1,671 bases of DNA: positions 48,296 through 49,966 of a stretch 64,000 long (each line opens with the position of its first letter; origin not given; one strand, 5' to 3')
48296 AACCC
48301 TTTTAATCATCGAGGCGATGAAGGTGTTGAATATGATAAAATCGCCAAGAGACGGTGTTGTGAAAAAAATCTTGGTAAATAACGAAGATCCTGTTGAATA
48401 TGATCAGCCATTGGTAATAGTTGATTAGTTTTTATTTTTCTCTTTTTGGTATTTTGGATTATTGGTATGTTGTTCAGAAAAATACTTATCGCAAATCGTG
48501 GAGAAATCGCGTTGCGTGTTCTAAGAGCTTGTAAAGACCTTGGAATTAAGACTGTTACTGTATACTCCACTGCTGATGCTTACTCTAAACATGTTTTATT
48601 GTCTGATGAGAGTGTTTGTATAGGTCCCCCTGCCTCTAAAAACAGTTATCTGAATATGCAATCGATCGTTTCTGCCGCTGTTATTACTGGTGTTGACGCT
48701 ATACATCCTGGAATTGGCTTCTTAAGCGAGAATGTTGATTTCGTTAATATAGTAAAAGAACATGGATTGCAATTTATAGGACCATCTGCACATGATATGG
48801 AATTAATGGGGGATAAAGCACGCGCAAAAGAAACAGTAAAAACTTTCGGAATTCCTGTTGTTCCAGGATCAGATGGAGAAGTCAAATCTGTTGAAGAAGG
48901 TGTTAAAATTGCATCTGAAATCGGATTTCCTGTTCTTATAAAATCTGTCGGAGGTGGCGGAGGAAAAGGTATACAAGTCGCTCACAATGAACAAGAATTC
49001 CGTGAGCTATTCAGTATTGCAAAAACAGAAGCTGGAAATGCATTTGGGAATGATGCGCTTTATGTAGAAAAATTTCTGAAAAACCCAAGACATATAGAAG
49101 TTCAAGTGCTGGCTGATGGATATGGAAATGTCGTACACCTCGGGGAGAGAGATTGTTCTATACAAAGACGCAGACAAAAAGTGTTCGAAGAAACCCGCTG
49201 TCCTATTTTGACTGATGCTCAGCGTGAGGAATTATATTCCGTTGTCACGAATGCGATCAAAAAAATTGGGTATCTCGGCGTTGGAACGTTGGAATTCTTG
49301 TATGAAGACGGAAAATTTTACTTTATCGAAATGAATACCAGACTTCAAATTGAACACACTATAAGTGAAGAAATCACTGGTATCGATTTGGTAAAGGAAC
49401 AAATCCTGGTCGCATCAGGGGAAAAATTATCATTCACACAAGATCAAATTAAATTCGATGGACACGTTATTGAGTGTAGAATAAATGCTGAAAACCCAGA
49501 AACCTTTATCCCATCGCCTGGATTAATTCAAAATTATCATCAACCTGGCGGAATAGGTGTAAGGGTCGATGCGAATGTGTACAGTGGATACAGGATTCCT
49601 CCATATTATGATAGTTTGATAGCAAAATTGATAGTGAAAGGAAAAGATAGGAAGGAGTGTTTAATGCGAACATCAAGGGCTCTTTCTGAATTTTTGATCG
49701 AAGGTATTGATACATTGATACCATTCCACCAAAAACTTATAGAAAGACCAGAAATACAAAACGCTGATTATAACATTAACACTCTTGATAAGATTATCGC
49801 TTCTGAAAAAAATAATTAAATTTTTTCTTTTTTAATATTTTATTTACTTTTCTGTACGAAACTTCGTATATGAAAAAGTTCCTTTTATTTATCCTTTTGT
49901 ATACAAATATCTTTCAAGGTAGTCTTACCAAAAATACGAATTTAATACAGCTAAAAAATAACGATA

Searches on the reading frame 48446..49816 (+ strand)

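Call 44: search_protein_families(library=pfam, proteins=[window:48446-49816:+], max_evalue=0.00001)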
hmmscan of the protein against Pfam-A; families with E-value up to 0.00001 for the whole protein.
window:48446-49816:+ (457 aa): 6 families
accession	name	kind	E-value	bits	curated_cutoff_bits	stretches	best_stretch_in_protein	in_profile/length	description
PF02786.22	CPSase_L_D2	-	7.3e-73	245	19.8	1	123-329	1-209/211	Carbamoyl-phosphate synthase L chain, ATP binding domain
PF00289.28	Biotin_carb_N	-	7.1e-42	142.8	25.5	1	10-118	2-110/110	Biotin carboxylase, N-terminal domain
PF02785.25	Biotin_carb_C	-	2.6e-36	124.5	32.4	1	343-448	1-107/108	Biotin carboxylase C-terminal domain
PF02222.28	ATP-grasp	-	6.9e-11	42.6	27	1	145-299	15-162/179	ATP-grasp domain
PF07478.18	Dala_Dala_lig_C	-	2.2e-09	37.6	24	1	132-298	3-174/204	D-ala D-ala ligase C-terminus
PF02655.19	ATP-grasp_3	-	6.6e-07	30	23.2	1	158-301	29-158/160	ATP-grasp domain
